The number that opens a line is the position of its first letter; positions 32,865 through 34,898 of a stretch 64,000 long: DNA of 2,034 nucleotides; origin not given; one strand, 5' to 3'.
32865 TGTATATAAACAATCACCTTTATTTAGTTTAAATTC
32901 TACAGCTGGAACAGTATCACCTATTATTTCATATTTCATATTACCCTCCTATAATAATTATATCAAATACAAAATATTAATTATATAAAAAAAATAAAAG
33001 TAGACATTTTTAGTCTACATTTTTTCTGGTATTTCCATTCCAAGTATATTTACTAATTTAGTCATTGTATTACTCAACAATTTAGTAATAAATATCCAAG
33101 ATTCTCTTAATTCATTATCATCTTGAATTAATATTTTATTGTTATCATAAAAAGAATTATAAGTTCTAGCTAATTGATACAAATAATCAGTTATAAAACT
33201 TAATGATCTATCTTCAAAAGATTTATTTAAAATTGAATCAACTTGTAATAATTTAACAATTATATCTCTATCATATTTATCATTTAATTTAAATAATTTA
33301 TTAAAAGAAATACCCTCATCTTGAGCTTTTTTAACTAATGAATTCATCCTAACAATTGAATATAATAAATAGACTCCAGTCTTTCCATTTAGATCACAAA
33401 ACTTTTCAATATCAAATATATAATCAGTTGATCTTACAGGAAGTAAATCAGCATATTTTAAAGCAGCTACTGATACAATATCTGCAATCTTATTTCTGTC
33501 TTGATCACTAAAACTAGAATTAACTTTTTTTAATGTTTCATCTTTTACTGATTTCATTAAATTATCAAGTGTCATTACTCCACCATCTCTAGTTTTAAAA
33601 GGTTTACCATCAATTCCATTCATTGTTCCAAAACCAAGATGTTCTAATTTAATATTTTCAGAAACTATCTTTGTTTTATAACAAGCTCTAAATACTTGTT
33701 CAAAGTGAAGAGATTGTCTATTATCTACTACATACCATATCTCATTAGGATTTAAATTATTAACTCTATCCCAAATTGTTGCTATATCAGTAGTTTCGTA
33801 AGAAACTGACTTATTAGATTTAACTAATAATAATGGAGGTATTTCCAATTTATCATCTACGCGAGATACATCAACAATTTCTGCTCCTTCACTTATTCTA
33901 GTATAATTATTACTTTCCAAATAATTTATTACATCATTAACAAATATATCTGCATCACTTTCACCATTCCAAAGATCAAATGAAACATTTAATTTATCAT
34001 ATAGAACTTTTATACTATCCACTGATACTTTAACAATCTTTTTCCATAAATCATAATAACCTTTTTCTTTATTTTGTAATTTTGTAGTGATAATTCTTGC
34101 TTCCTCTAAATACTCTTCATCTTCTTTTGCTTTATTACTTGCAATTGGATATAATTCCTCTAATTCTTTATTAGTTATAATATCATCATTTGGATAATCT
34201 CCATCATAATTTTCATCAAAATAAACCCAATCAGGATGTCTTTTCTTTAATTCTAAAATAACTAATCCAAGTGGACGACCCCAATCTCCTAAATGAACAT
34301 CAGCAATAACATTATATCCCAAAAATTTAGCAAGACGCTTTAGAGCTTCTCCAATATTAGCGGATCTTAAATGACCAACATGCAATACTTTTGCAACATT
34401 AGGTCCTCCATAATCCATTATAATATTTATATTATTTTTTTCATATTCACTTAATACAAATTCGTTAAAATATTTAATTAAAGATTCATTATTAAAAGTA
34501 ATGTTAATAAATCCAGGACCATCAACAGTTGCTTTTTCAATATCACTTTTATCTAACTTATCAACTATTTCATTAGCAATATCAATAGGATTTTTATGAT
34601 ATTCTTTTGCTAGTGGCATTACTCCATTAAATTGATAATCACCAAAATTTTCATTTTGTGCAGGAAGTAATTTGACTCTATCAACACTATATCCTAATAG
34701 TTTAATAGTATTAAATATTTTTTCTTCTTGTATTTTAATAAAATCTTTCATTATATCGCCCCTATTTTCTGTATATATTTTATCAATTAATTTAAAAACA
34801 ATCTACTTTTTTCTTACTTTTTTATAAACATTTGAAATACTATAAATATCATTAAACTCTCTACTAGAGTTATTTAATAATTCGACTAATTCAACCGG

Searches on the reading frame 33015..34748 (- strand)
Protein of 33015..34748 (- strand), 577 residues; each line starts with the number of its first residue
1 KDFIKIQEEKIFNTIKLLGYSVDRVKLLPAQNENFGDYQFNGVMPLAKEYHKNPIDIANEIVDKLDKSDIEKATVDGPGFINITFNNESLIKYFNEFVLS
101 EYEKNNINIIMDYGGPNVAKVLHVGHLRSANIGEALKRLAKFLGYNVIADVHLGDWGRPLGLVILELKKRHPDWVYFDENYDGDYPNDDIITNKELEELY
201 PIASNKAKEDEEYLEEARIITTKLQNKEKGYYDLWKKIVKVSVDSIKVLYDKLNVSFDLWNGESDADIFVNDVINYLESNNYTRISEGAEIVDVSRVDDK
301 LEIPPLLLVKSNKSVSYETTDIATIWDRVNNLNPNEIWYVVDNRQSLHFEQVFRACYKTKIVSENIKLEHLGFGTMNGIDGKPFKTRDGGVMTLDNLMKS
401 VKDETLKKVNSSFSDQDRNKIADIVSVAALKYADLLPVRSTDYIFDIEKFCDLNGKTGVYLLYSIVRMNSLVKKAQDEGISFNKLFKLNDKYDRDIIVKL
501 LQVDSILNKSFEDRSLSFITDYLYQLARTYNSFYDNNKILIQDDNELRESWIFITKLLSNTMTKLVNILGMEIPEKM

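Call 74: search_protein_families(library=pfam, proteins=[window:33015-34748:-], max_evalue=0.00001)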
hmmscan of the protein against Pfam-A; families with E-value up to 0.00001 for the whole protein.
window:33015-34748:- (577 aa): 3 families
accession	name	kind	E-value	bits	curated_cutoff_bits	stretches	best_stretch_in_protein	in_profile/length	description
PF00750.26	tRNA-synt_1d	-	4.8e-76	256.4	23.3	1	103-446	16-348/349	tRNA synthetases class I (R), catalytic domain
PF05746.21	DALR_1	-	9.2e-22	77.8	22.3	1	461-577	1-117/117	DALR anticodon binding domain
PF03485.21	Arg_tRNA_synt_N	-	2e-20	73.6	21.5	1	19-85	18-85/85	Arginyl tRNA synthetase N terminal domain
